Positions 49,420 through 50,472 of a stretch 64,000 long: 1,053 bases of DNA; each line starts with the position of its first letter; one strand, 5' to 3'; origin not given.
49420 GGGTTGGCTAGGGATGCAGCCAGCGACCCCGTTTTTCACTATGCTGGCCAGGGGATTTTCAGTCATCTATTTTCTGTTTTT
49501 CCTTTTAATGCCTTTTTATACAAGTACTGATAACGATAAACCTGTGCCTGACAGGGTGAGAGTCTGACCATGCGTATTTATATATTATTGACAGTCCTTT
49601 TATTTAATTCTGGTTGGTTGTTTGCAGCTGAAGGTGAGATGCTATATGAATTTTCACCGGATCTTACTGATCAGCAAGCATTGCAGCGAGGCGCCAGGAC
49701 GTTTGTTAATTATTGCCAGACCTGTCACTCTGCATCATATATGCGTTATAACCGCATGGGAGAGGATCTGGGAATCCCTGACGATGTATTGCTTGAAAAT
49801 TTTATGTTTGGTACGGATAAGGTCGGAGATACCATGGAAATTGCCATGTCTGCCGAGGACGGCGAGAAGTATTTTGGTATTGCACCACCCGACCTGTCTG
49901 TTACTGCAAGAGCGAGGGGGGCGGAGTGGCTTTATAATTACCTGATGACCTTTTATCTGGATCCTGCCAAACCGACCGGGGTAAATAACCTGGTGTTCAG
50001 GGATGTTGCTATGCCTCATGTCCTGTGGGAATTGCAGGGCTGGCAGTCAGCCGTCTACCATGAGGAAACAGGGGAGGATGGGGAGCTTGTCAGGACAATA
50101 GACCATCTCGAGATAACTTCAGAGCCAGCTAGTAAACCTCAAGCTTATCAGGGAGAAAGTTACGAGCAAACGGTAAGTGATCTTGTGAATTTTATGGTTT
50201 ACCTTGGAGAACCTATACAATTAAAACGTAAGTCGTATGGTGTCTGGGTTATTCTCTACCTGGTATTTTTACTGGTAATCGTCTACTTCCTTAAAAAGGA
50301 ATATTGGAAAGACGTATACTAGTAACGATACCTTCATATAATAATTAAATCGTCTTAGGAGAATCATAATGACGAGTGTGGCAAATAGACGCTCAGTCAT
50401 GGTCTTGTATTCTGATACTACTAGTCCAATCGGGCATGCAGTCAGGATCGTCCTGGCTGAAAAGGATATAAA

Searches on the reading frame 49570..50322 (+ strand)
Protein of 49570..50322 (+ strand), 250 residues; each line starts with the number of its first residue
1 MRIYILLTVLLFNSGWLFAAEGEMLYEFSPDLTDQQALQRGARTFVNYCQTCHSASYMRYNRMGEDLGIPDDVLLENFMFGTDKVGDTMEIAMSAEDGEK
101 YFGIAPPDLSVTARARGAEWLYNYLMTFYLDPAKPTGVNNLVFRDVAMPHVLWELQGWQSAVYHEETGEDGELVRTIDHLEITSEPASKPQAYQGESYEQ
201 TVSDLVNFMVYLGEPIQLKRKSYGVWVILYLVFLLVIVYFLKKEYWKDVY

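Call 36: search_protein_families(library=pfam, proteins=[window:49570-50322:+], max_evalue=0.001)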
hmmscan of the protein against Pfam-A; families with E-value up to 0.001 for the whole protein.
window:49570-50322:+ (250 aa): 1 family
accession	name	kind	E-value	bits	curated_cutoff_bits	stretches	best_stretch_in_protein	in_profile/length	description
PF02167.20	Cytochrom_C1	-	1.4e-18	67.8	22.8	2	196-248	166-218/219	Cytochrome C1 family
